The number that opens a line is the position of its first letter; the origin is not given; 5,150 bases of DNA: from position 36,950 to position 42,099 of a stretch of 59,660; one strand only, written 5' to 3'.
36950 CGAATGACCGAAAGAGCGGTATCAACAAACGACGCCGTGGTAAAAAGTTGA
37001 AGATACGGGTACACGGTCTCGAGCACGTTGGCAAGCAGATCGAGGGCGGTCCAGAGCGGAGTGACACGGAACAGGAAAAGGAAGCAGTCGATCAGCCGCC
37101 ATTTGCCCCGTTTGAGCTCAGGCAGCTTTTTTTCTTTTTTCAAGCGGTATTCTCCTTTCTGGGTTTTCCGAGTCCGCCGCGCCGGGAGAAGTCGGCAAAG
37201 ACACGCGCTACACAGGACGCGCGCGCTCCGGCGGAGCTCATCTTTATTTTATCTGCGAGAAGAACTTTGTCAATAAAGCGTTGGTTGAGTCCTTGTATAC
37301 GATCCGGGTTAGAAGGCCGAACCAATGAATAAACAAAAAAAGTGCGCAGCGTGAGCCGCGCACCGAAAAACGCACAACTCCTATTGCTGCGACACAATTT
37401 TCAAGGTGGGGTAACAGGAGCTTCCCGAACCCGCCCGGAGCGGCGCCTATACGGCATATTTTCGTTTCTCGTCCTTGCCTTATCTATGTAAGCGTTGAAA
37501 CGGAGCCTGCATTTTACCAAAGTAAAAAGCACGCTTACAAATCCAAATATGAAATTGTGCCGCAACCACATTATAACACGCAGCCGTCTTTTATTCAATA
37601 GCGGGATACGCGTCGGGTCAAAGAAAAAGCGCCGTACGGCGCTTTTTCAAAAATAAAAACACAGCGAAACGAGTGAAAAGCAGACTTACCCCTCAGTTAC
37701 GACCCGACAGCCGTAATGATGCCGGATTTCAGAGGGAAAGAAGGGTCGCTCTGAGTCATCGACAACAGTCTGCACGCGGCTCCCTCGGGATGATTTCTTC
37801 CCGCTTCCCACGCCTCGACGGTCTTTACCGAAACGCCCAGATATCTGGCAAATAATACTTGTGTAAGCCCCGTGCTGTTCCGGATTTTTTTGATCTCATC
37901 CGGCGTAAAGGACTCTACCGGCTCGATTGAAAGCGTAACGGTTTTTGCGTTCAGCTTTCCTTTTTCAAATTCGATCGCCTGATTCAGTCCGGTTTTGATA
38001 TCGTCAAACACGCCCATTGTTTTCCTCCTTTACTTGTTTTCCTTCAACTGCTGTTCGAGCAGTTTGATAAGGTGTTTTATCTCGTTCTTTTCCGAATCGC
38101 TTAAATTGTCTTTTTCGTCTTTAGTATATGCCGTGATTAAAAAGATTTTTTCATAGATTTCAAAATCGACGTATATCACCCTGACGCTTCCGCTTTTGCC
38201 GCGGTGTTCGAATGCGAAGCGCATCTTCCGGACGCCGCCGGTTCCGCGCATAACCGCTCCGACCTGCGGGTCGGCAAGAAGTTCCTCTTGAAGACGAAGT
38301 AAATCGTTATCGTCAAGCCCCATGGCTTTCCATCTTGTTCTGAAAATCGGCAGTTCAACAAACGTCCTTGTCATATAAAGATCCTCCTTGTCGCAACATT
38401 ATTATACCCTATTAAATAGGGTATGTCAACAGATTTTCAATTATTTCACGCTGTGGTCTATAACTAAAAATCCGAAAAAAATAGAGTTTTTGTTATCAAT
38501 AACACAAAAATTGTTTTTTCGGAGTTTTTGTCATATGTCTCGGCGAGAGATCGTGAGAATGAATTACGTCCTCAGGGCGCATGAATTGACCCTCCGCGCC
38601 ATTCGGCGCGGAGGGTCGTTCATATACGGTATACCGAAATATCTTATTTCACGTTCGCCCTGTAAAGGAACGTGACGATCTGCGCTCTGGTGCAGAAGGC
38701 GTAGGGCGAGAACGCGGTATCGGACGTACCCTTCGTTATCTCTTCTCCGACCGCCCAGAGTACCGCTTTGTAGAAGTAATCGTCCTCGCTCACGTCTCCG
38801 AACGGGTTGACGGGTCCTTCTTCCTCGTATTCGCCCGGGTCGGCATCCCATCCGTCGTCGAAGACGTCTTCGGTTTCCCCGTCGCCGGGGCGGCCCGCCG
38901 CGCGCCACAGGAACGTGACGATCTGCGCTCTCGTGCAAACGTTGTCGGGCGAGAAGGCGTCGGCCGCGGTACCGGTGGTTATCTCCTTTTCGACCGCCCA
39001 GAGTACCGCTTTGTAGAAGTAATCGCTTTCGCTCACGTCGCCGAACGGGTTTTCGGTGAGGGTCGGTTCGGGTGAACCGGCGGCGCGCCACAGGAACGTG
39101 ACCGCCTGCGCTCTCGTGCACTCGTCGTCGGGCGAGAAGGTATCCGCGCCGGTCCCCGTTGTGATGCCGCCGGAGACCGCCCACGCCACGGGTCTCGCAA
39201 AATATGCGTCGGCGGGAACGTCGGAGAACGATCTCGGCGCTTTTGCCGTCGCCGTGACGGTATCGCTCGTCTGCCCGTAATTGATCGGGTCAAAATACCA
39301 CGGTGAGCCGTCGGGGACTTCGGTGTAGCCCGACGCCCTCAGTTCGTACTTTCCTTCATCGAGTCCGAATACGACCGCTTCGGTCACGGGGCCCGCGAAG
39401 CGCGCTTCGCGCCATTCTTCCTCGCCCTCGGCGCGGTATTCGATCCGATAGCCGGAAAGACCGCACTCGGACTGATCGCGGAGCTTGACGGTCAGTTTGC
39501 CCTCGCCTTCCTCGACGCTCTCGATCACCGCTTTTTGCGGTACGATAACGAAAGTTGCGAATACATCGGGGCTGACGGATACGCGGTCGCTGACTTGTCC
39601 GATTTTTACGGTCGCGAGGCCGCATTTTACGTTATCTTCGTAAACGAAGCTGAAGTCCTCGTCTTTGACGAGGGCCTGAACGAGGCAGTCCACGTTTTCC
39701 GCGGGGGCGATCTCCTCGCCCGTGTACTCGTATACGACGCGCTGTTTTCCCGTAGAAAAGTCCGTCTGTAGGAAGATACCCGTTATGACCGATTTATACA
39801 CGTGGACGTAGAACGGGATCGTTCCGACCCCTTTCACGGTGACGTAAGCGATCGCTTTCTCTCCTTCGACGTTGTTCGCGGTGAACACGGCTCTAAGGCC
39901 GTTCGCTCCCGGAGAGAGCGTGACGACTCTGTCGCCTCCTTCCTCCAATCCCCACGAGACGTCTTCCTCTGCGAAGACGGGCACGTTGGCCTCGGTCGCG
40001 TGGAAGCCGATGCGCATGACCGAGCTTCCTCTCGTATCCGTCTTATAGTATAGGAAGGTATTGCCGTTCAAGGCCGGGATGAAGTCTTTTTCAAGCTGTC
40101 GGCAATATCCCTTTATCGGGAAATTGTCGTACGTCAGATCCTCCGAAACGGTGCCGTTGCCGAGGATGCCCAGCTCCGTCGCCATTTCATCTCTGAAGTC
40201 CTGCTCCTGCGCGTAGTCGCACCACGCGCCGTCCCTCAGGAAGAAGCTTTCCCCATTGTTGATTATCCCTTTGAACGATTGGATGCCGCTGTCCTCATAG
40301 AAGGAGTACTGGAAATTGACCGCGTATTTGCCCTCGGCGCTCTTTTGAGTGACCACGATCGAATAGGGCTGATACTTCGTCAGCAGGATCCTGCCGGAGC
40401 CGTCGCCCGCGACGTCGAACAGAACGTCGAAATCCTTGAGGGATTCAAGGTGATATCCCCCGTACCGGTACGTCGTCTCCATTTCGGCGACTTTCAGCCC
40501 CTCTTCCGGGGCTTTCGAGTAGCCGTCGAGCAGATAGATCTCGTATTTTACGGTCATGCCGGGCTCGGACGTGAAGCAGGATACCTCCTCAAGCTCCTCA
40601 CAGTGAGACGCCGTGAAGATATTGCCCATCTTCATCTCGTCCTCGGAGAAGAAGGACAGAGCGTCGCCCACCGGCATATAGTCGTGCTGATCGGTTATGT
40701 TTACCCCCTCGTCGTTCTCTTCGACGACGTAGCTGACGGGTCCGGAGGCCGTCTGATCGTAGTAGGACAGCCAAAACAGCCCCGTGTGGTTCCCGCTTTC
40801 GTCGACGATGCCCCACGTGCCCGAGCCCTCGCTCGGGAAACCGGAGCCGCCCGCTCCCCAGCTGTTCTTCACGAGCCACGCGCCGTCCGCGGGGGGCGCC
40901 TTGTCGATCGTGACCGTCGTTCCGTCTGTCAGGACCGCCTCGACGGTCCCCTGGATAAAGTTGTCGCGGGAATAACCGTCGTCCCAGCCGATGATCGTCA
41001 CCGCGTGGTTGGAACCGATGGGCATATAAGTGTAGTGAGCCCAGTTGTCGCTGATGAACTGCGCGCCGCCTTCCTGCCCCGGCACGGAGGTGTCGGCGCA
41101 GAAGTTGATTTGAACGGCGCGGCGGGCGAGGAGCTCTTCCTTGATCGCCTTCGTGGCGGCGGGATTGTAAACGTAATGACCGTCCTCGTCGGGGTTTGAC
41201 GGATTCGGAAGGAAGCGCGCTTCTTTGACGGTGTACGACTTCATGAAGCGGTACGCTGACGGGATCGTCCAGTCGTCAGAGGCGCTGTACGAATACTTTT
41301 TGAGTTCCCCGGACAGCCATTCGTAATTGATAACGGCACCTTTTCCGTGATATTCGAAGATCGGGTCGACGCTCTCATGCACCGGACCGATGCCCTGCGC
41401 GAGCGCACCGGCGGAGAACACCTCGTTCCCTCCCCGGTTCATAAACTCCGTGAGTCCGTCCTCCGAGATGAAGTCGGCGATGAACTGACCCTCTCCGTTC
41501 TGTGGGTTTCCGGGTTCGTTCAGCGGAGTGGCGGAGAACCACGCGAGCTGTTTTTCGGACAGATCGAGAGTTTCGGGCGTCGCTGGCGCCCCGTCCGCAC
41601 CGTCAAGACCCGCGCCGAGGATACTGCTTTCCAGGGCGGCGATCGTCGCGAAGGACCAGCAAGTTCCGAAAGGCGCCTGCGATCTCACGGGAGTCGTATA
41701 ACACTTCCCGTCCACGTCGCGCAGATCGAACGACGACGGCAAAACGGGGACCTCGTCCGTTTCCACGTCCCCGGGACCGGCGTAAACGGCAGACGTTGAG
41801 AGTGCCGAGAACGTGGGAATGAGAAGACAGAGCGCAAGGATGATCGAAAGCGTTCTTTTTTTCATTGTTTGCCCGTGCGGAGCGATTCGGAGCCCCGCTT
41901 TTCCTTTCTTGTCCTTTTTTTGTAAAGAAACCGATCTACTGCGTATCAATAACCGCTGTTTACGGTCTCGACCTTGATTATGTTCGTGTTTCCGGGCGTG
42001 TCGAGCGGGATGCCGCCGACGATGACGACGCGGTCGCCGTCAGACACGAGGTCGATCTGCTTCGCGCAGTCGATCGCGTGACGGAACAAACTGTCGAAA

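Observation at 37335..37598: Second copy of the same RNA architecture 15 kb away, with compensatory helix changes and its own promoter and terminator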

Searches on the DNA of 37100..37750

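Call 4: search_rna_families(source=window, start=37100, end=37750, threshold=evalue, max_evalue=10, show_alignments=4)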
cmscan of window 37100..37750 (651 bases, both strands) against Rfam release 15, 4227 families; matches with E-value up to 10: 7.
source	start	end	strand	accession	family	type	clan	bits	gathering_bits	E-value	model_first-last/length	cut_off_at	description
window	37523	37654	+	RF02084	STnc130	Gene; sRNA;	-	18.2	55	4.8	1-135/135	no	Enterobacteria sRNA STnc130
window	37621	37647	-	RF02054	STnc420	Gene; sRNA;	-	17.8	70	1.4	27-54/58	no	Salmonella enterica sRNA STnc420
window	37620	37647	+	RF02057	STnc40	Gene; sRNA;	-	17.1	45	4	39-68/70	no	Salmonella enterica sRNA STnc40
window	37624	37647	+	RF02054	STnc420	Gene; sRNA;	-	16.9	70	2.4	27-51/58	no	Salmonella enterica sRNA STnc420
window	37628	37697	-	RF02822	Srn266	Gene; sRNA;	-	16.9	63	4.8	1-112/112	no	Streptococcus RNA 266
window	37225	37246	-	RF03060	uup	Cis-reg;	-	16.3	36.8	2.2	1-48/48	no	uup RNA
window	37620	37651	-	RF03278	mir-980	Gene; miRNA;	-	15.4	47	2.7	1-80/80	no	mir-980 microRNA precursor family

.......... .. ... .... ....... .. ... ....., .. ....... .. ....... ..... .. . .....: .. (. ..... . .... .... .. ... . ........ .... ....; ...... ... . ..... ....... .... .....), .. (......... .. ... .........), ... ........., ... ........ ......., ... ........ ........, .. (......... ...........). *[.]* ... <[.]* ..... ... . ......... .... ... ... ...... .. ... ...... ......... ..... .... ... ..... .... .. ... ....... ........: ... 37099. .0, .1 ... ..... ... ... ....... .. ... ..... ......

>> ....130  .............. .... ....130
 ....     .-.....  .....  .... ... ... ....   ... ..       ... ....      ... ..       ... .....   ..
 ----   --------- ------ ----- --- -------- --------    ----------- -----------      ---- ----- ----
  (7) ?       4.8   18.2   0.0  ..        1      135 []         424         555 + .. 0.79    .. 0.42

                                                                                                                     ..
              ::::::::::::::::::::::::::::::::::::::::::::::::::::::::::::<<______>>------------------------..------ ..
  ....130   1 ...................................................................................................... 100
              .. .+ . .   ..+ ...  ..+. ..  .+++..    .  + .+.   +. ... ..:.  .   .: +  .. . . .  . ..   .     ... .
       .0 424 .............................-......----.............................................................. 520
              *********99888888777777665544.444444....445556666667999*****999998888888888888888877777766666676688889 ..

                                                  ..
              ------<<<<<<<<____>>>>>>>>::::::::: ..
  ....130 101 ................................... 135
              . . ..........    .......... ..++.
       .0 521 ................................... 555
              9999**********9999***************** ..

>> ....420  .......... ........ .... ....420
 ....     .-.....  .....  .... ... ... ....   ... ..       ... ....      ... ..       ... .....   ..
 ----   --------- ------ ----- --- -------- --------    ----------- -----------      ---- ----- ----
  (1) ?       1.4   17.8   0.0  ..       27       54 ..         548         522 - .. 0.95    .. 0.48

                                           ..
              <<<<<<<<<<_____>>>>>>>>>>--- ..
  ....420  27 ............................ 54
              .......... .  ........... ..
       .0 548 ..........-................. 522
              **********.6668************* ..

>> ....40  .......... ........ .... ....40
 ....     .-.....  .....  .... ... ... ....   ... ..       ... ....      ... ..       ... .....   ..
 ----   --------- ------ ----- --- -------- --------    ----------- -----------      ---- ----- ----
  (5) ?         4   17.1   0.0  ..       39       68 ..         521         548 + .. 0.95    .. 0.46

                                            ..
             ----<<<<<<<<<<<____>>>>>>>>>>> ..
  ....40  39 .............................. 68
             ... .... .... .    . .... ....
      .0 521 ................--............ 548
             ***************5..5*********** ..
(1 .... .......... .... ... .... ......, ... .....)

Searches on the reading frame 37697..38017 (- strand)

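Call 14: search_protein_families(library=pfam, proteins=[window:37697-38017:-])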
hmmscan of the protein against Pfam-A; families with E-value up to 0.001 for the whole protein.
window:37697-38017:- (106 aa): 3 families
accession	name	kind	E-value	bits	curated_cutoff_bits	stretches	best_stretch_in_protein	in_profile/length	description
PF01381.28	HTH_3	-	9.9e-08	32.3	23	1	42-85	1-44/55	Helix-turn-helix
PF13560.12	HTH_31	-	4.8e-05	24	27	1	42-87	6-53/64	Helix-turn-helix domain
PF15731.11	MqsA_antitoxin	-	0.00042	20.9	30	1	35-92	67-124/131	Antitoxin component of bacterial toxin-antitoxin system, MqsA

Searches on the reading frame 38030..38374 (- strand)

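Call 14: search_protein_families(library=pfam, proteins=[window:38030-38374:-])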
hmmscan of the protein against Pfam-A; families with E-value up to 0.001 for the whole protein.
window:38030-38374:- (114 aa): 1 family
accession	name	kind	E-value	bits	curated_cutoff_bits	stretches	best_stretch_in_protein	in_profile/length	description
PF06296.18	RelE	-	1.5e-10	41.8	27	1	45-108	40-102/120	RelE toxin of RelE / RelB toxin-antitoxin system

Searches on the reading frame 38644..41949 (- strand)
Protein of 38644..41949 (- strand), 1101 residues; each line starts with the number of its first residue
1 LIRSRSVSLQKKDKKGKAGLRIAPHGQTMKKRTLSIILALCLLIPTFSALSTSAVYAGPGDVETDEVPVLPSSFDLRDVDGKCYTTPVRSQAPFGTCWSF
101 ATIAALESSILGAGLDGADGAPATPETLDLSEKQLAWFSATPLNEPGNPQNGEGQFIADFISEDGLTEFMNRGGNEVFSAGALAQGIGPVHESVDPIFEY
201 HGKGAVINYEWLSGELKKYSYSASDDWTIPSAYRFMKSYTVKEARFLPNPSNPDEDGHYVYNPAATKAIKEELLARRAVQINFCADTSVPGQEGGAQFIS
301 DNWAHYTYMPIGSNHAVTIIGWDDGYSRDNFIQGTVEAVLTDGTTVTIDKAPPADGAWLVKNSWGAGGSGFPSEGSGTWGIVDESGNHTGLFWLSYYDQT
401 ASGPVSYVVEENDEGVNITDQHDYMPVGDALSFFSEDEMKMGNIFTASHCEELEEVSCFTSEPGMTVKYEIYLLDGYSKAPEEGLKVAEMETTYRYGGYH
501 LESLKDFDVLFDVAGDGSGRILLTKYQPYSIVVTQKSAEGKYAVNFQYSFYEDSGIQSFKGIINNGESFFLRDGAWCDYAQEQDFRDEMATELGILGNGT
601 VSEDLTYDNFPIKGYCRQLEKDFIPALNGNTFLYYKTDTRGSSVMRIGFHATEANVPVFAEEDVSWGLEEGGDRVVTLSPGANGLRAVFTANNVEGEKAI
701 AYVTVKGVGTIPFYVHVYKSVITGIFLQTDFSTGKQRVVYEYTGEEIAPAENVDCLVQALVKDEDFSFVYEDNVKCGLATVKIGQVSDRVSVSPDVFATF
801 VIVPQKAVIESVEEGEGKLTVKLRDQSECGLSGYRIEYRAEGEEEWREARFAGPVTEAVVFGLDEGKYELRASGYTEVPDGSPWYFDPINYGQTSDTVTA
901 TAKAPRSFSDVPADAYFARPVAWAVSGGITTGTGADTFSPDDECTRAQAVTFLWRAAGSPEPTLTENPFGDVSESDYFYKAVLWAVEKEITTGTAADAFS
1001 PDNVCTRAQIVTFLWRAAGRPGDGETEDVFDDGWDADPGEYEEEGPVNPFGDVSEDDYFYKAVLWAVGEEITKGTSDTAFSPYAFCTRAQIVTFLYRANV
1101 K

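Call 14: search_protein_families(library=pfam, proteins=[window:38644-41949:-])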
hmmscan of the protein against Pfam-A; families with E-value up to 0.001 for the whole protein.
window:38644-41949:- (1101 aa): 4 families
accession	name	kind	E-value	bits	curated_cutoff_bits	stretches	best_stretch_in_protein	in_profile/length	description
PF00395.25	SLH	-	2.6e-28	98.1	20.8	3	907-949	1-43/44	S-layer homology domain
PF18560.7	Lectin_like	-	5.3e-11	43.4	27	1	421-583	3-146/156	Lectin like domain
PF00112.29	Peptidase_C1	-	5.5e-10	40.1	20.7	1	70-110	1-39/220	Papain family cysteine protease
PF24170.1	Fn3-II_PB4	-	3.9e-05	24.3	27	1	806-882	11-87/95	Straight fiber protein PB4 second Fn3-like domain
